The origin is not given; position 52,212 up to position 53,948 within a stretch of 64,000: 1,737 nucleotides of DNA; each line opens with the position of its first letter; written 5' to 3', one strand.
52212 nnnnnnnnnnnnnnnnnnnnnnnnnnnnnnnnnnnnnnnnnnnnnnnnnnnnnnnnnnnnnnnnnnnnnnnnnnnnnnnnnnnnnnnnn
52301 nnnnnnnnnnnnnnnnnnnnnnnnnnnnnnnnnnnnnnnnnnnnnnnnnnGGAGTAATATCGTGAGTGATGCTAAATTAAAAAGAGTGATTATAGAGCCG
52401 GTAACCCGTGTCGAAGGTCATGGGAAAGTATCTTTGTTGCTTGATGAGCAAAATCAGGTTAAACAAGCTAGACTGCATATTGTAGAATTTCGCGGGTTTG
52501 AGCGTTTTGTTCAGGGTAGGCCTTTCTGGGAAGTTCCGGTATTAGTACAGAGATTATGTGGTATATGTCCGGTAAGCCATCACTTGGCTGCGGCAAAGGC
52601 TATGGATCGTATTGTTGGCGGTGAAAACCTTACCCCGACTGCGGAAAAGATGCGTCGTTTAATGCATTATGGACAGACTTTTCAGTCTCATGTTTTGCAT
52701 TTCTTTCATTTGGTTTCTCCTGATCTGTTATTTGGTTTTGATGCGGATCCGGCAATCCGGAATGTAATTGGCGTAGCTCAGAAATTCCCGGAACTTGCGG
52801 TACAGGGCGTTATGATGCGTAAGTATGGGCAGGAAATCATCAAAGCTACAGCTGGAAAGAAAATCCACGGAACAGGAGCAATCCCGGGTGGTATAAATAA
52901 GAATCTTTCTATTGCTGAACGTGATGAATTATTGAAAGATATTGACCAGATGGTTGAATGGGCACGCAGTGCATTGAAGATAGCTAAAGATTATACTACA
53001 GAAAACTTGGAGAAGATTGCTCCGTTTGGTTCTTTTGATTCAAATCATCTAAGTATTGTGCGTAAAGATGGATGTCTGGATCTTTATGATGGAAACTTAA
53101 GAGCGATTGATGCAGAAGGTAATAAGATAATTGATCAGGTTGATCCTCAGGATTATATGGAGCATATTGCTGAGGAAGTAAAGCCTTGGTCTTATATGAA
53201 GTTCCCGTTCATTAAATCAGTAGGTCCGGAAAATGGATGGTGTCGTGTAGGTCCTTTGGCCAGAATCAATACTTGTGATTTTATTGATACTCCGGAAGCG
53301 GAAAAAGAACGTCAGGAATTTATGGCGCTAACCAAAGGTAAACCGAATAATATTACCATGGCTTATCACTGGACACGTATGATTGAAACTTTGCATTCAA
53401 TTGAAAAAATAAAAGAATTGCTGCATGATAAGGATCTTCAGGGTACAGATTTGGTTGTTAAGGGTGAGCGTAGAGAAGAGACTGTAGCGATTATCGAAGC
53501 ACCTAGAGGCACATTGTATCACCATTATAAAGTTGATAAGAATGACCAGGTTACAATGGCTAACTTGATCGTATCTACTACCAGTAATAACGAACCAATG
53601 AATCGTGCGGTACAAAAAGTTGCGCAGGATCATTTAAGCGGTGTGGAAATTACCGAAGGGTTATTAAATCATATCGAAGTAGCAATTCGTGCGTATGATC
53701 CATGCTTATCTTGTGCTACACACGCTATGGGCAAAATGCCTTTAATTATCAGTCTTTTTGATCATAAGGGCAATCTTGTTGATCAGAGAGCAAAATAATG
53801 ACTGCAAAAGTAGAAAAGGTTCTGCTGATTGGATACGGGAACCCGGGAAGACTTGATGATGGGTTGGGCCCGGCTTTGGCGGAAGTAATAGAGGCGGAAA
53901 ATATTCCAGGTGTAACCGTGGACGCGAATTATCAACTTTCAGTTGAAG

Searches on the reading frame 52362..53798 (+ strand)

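Call 30: search_protein_families(library=pfam, proteins=[window:52362-53798:+], max_evalue=0.00001)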
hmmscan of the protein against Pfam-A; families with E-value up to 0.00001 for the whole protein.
window:52362-53798:+ (478 aa): 1 family
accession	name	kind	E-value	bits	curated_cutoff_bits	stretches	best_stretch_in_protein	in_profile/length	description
PF00374.24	NiFeSe_Hases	-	5.9e-33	115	25.8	2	44-121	1-77/508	Nickel-dependent hydrogenase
